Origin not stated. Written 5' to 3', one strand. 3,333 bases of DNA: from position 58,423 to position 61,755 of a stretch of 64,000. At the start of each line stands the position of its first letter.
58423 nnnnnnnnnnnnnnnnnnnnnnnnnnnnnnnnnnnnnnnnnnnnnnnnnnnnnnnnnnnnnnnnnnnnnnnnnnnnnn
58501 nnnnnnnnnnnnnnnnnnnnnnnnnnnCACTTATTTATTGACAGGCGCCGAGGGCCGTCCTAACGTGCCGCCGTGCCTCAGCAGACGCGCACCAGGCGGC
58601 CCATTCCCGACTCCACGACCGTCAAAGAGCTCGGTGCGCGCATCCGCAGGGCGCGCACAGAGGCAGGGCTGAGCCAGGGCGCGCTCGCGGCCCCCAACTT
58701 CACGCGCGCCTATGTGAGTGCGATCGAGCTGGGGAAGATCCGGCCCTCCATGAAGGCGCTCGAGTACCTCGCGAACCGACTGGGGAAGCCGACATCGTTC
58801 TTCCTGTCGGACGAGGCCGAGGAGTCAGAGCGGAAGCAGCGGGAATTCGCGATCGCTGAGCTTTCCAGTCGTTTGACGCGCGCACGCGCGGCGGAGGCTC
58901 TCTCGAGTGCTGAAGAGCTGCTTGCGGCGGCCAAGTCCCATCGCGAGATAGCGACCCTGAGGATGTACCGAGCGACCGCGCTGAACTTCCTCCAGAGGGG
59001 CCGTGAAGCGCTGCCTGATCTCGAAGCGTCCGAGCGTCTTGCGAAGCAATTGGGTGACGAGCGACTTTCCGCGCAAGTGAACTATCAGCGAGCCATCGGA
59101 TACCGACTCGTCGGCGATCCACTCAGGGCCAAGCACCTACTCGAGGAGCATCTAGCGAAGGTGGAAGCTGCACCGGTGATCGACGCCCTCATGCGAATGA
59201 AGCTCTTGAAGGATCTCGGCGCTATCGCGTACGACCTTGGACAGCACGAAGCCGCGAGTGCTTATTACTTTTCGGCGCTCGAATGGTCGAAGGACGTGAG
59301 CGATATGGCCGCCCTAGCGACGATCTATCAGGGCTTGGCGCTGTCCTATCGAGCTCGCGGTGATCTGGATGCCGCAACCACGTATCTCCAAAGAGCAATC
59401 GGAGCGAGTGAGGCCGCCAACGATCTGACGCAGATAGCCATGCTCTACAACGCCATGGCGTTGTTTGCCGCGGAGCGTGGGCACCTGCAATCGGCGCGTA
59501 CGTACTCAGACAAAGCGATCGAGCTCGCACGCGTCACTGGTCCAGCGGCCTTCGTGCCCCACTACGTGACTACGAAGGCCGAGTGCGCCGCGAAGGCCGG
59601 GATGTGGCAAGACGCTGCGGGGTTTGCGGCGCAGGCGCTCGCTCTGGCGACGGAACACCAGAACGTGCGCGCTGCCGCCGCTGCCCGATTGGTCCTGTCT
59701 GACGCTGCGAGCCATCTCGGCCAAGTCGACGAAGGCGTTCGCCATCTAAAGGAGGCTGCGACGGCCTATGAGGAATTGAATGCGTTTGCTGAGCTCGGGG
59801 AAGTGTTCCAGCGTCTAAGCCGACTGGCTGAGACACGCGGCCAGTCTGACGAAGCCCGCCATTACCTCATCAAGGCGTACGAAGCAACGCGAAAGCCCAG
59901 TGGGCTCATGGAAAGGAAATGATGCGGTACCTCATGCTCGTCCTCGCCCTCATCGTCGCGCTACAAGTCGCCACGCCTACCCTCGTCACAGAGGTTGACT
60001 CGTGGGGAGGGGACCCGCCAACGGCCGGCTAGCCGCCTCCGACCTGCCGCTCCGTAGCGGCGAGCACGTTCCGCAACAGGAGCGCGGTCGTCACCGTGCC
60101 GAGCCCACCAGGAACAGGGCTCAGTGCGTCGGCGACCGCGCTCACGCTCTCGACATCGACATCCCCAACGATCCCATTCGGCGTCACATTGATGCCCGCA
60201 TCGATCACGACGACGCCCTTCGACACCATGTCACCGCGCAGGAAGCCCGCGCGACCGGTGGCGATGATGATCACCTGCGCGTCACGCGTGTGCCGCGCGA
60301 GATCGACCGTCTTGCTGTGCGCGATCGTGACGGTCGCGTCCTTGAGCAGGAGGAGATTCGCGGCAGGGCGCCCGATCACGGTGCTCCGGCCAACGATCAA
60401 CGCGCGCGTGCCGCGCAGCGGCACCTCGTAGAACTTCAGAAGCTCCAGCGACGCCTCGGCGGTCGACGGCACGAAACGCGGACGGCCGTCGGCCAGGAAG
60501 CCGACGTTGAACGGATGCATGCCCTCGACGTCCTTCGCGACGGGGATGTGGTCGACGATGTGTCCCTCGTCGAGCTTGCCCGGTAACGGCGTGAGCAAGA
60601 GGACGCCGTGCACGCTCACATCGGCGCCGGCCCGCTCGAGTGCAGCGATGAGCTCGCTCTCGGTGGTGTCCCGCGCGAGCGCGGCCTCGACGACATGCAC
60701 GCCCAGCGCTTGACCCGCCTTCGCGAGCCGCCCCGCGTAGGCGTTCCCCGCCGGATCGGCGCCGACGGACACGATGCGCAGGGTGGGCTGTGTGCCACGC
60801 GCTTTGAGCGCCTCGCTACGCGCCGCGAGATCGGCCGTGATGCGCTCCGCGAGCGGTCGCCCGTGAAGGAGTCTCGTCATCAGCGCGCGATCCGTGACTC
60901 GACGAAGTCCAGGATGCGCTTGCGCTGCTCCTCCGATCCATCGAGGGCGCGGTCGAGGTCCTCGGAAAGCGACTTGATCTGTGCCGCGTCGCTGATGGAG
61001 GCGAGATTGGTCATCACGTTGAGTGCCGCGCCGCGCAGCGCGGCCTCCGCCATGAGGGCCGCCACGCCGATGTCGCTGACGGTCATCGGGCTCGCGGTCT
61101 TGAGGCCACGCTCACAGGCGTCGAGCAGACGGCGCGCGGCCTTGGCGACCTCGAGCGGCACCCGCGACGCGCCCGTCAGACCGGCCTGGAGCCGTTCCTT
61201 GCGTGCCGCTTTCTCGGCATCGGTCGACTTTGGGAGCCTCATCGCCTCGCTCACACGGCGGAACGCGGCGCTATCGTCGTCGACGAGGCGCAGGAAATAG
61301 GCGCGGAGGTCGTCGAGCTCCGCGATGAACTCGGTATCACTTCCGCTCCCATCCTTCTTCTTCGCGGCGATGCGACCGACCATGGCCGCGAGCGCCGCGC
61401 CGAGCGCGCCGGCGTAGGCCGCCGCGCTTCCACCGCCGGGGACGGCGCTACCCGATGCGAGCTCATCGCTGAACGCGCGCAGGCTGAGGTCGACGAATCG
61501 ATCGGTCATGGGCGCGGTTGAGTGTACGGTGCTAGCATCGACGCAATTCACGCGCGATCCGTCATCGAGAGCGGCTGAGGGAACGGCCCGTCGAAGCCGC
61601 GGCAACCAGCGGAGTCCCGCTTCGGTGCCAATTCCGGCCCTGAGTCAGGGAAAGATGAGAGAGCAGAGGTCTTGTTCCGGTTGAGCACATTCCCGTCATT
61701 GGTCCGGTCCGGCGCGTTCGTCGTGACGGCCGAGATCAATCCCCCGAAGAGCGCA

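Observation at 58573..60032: HTH-TPR regulator with an overlapping, previously unlisted 37-codon secreted-peptide ORF (RRNPP-like cassette, copy 2)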

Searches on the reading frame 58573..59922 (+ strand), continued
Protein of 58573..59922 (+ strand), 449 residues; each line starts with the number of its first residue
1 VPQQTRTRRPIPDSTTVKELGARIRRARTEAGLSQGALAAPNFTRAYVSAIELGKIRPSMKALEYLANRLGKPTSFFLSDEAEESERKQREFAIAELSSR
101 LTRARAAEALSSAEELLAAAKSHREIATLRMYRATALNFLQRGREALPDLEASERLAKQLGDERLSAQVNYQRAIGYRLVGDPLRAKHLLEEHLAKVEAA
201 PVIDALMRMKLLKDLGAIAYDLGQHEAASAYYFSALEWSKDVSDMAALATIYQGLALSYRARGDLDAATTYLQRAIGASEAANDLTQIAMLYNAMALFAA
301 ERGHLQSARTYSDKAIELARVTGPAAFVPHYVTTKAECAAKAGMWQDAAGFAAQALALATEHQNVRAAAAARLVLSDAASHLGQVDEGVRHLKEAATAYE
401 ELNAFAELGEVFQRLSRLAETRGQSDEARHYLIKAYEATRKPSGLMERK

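Call 28: fold_search(model_id=the predicted structure, library=pdb)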
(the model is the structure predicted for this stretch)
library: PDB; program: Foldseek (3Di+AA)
matches with E <= 10: 1656; with E <= 0.001: 345
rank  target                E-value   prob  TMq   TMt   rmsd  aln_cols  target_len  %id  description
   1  6hc2_C                1.7e-09  1.00  0.56  0.67   6.3       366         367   15  Crystal structure of NuMA/LGN hetero-hexamers (released 2019-05-29)
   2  5a7d_C                2.4e-09  1.00  0.49  0.61   6.6       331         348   17  Tetrameric assembly of LGN with Inscuteable (released 2016-08-03)
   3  5a7d_D                2.4e-09  1.00  0.49  0.61   7.1       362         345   16  Tetrameric assembly of LGN with Inscuteable (released 2016-08-03)
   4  5a7d_G                2.9e-09  1.00  0.49  0.61   7.1       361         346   17  Tetrameric assembly of LGN with Inscuteable (released 2016-08-03)
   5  6hc2_A                3.5e-09  1.00  0.56  0.67   6.4       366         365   15  Crystal structure of NuMA/LGN hetero-hexamers (released 2019-05-29)
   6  6hc2_S                4.4e-09  1.00  0.56  0.68   6.3       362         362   15  Crystal structure of NuMA/LGN hetero-hexamers (released 2019-05-29)
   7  3sf4_A                4.8e-09  1.00  0.52  0.63   7.3       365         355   16  Crystal structure of the complex between the conserved cell polarity proteins Inscuteable and LGN (released 2011-11-23)
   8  5a7d_H                4.8e-09  1.00  0.48  0.60   7.4       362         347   16  Tetrameric assembly of LGN with Inscuteable (released 2016-08-03)
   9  5a7d_B                5.0e-09  1.00  0.48  0.59   6.8       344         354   17  Tetrameric assembly of LGN with Inscuteable (released 2016-08-03)
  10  3sf4_B                5.4e-09  1.00  0.51  0.63   6.5       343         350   16  Crystal structure of the complex between the conserved cell polarity proteins Inscuteable and LGN (released 2011-11-23)
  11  6hc2_E                6.8e-09  1.00  0.56  0.67   6.5       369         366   15  Crystal structure of NuMA/LGN hetero-hexamers (released 2019-05-29)
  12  3sf4_C                8.9e-09  1.00  0.51  0.63   7.1       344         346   16  Crystal structure of the complex between the conserved cell polarity proteins Inscuteable and LGN (released 2011-11-23)
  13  5a7d_F                9.6e-09  1.00  0.48  0.60   7.3       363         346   16  Tetrameric assembly of LGN with Inscuteable (released 2016-08-03)
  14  8chy                  1.1e-08  1.00  0.38  0.57   8.4       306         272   22  Crystal structure of an 8-repeat consensus TPR superhelix with Zinc. (released 2024-02-21)
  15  4a1s_B                1.4e-08  1.00  0.52  0.66   5.6       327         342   17  Crystallographic structure of the Pins:Insc complex (released 2012-03-28)
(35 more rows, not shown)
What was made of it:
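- On RRNPP receptor superfamily (homology): PlcR ranks 28th and Rap proteins 29th onward, with similar E-values (call 28).
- Closest known: Eukaryotic LGN/Pins and kinesin light chain TPR domains. Same: These are the best structural matches (Foldseek E about 2e-9, TM 0.5-0.6; call 28).
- Foldseek finds PlcR, phage phi3T Rap, RapF, RapI and pLS20 Rap at E about 1e-7, TM 0.5-0.64 (call 28).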

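Call 60: find_encoding_contigs(protein=P0112, flank=2000, max_places=1)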
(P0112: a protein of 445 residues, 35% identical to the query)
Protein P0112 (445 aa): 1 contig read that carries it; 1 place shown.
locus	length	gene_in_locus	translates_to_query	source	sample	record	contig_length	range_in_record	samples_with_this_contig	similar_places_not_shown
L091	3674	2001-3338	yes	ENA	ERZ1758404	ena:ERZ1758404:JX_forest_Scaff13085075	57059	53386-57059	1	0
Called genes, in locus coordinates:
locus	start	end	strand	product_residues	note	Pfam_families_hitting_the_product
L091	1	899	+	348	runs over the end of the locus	PF02595:Gly_kinase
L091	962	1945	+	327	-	PF03320:FBPase_glpX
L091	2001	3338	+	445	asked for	PF01381:HTH_3 (weak), PF13432:TPR_16 (faint), PF13560:HTH_31 (faint), PF13174:TPR_6 (faint), PF10602:RPN7 (faint), PF07719:TPR_2 (faint), PF13181:TPR_8 (faint), PF13424:TPR_12 (weak), +3 more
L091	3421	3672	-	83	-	?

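Call 61: find_encoding_contigs(protein=P0119, flank=2000, max_places=1)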
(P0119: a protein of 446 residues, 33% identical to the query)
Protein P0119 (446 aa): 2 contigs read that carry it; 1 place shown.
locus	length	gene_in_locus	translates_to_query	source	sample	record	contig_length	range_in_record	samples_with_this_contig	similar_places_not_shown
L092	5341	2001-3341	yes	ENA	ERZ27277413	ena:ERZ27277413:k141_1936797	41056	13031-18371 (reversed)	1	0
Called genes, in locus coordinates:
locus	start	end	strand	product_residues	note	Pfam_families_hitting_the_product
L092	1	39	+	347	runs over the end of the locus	PF02595:Gly_kinase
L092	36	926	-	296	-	PF01520:Amidase_3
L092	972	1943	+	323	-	PF03320:FBPase_glpX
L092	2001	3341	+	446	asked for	PF01381:HTH_3 (weak), PF13560:HTH_31 (faint), PF13428:TPR_14 (faint), PF13432:TPR_16 (weak), PF00515:TPR_1 (faint), PF25068:ARM_TT21_4th (faint), PF13424:TPR_12 (weak)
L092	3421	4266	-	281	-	PF00763:THF_DHG_CYH, PF02882:THF_DHG_CYH_C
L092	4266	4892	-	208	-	PF04961:FTCD_C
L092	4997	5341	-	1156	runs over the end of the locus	PF00211:Guanylate_cyc, PF13240:Zn_Ribbon_1 (weak), PF13191:AAA_16, PF13424:TPR_12 (faint), PF17874:TPR_MalT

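Call 62: find_encoding_contigs(protein=P0120, flank=2000, max_places=1)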
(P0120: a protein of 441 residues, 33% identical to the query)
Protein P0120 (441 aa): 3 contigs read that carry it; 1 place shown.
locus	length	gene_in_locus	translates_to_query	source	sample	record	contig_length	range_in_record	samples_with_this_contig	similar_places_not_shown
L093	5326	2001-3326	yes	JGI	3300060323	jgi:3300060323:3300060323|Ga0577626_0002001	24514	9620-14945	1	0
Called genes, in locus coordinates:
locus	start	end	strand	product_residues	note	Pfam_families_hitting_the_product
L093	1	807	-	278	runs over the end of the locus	PF01520:Amidase_3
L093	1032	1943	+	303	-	PF03320:FBPase_glpX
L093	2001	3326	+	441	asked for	PF01381:HTH_3 (weak), PF13560:HTH_31 (faint), PF28559:TPR_SusR (faint), PF07719:TPR_2 (faint), PF13181:TPR_8 (faint), PF13428:TPR_14 (faint), PF13432:TPR_16 (faint), PF13424:TPR_12 (weak), +1 more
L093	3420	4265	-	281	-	PF00763:THF_DHG_CYH, PF02882:THF_DHG_CYH_C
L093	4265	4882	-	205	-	PF04961:FTCD_C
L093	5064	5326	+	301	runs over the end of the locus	PF02219:MTHFR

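Call 75: search_solved_structures(query=A1, max_evalue=1e-7, show_alignments=0)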
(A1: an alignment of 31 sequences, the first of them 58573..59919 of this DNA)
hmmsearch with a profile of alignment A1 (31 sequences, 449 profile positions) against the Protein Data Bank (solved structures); distinct sequences matched with E-value up to 1e-7: 35.
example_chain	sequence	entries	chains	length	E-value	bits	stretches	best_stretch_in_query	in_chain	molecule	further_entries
9qhb_A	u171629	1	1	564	3e-19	72.6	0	215-278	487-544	Engineered tetratricopeptide repeat protein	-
7obi_A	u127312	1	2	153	8e-17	64.6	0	213-278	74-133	CTPR-rv4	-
8bu0_A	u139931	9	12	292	6.9e-15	58.2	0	215-277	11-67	Consensus tetratricopeptide repeat protein | Crystal structure of an 8-repeat consensus TPR superhelix with Zinc. | Monomer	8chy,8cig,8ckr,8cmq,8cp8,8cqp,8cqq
7ai4_A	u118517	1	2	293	4.4e-13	52.2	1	175-403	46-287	Isoform C of Kinesin light chain 1,Isoform C of Kinesin light chain 1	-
3nf1_A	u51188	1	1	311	6.8e-13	51.6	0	207-320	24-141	Kinesin light chain 1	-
5oj8_A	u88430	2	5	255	2.8e-12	49.6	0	206-320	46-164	Kinesin light chain 1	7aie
6fuz_A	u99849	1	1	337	4.5e-12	48.9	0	207-320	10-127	Kinesin light chain 1,Kinesin light chain 1,C-Jun-amino-terminal kinase-interacting protei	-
6fv0_A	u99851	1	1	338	4.5e-12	48.9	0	207-320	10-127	Kinesin light chain 1,Torsin-1A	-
6swu_A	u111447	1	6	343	4.9e-12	48.8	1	172-443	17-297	Kinesin light chain 1,Kinesin light chain 1,TPR domain of kinesin light chain 1 in complex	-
6f9i_A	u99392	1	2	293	1.7e-11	47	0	207-320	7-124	Kinesin light chain 2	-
5ojf_A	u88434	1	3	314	1.9e-11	46.9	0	207-320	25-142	Kinesin light chain 2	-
6ejn_A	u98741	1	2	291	2.2e-11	46.6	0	207-320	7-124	Kinesin light chain 2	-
5a7d_B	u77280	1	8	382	2.2e-11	46.6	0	205-383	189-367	PINS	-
9qhc_A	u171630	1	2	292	3.7e-11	45.9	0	215-277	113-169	Engineered tetratricopeptide repeat protein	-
9pmb_C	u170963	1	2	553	8e-11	44.8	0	207-320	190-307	Kinesin light chain 1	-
5dbk_A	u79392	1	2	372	3.9e-08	35.9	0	168-278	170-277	Transcriptional regulator/TPR domain protein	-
4gpk_A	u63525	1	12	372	4.4e-08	35.7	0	173-281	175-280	NprR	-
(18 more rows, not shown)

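Call 76: fold_search(model_id=the predicted structure, library=viral)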
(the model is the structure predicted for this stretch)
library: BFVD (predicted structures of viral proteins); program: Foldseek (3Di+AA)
matches with E <= 10: 838; with E <= 0.001: 20
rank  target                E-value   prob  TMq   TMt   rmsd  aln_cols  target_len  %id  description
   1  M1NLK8                1.6e-08  1.00  0.54  0.70   6.1       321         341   11  Repeat protein [Moumouvirus goulette]
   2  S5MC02                1.2e-06  1.00  0.39  0.41  15.8       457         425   12  (no name in the UniProt tables at hand)
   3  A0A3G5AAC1            1.4e-06  1.00  0.44  0.44  12.1       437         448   14  UDP-N-acetylglucosamine--peptide N-acetylglucosaminyltransferase SPINDLY [Hyperionvirus sp.]
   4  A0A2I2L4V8            3.0e-06  1.00  0.63  0.56   9.3       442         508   13  Tetratricopeptide repeat protein [Orpheovirus IHUMI-LCC2]
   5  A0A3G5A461            3.1e-06  1.00  0.43  0.42  11.9       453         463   13  RING-type domain-containing protein [Harvfovirus sp.]
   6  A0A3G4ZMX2            8.2e-06  1.00  0.24  0.17  17.7       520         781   14  RING-type domain-containing protein [Terrestrivirus sp.]
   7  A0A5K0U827            1.9e-05  1.00  0.23  0.29  17.9       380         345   11  Gamma-soluble NSF attachment protein (Fragment) [Yasminevirus sp. GU-2018]
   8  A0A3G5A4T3            5.7e-05  1.00  0.30  0.24  16.7       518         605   14  RING-type domain-containing protein [Harvfovirus sp.]
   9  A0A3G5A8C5            6.7e-05  1.00  0.30  0.41  12.0       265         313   16  Gamma-soluble NSF attachment protein [Homavirus sp.]
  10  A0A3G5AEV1            7.3e-05  1.00  0.38  0.34  11.0       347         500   15  Uncharacterized protein [Hyperionvirus sp.]
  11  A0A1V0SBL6            1.0e-04  1.00  0.32  0.46  13.1       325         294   14  Gamma-soluble NSF attachment protein [Catovirus CTV1]
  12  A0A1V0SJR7            1.4e-04  1.00  0.39  0.38   7.8       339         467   14  TPR repeat protein [Klosneuvirus KNV1]
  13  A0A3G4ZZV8            2.4e-04  1.00  0.36  0.34  13.4       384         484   12  Sel1 repeat family protein [Faunusvirus sp.]
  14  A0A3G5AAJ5            2.4e-04  1.00  0.29  0.20  21.8       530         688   10  Sel1 repeat family protein [Hyperionvirus sp.]
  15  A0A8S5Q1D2            3.1e-04  1.00  0.55  0.44   8.5       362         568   13  Response regulator protein [Siphoviridae sp. ctOCb13]
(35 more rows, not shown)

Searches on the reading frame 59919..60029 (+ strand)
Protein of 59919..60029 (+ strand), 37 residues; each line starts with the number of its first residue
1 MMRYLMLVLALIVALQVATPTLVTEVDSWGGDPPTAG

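Call 31: search_protein_families(library=ncbifam, proteins=[window:59919-60029:+], max_evalue=10)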
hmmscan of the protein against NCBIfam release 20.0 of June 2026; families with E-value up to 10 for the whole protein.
seq(37 aa): 0 families

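Call 32: search_protein_families(library=pfam, proteins=[window:59919-60029:+], max_evalue=10)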
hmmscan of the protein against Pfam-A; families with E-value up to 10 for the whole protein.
seq(37 aa): 0 families

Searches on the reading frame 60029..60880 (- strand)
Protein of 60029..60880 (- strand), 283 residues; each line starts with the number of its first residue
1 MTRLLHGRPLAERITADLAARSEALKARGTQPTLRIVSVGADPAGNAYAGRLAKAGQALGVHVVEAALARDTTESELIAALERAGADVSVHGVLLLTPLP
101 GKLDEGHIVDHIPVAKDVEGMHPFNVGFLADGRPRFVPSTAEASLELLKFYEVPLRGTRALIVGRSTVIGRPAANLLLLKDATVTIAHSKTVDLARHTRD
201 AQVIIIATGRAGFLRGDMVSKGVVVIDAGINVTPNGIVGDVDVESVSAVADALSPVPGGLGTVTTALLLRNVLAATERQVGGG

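Call 3: search_protein_families(library=pfam, proteins=[window:60029-60880:-], max_evalue=0.1)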
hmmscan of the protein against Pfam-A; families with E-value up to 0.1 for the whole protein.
window:60029-60880:- (283 aa): 2 families
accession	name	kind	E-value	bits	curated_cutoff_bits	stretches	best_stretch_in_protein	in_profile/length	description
PF02882.25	THF_DHG_CYH_C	-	2.3e-52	177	27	1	122-279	1-159/160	Tetrahydrofolate dehydrogenase/cyclohydrolase, NAD(P)-binding domain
PF00763.28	THF_DHG_CYH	-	2e-25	89.7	32.8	1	5-119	1-115/115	Tetrahydrofolate dehydrogenase/cyclohydrolase, catalytic domain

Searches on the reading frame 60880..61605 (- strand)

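Call 3: search_protein_families(library=pfam, proteins=[window:60880-61605:-], max_evalue=0.1)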
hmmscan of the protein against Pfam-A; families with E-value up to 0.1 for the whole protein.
window:60880-61605:- (241 aa): 2 families
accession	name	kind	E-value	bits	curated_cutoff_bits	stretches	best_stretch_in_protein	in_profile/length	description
PF04961.17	FTCD_C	-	2.9e-54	184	24.5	1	41-217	1-180/182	Formiminotransferase-cyclodeaminase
PF22564.2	HAAS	-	0.053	14.3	27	0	216-240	5-30/55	HAAS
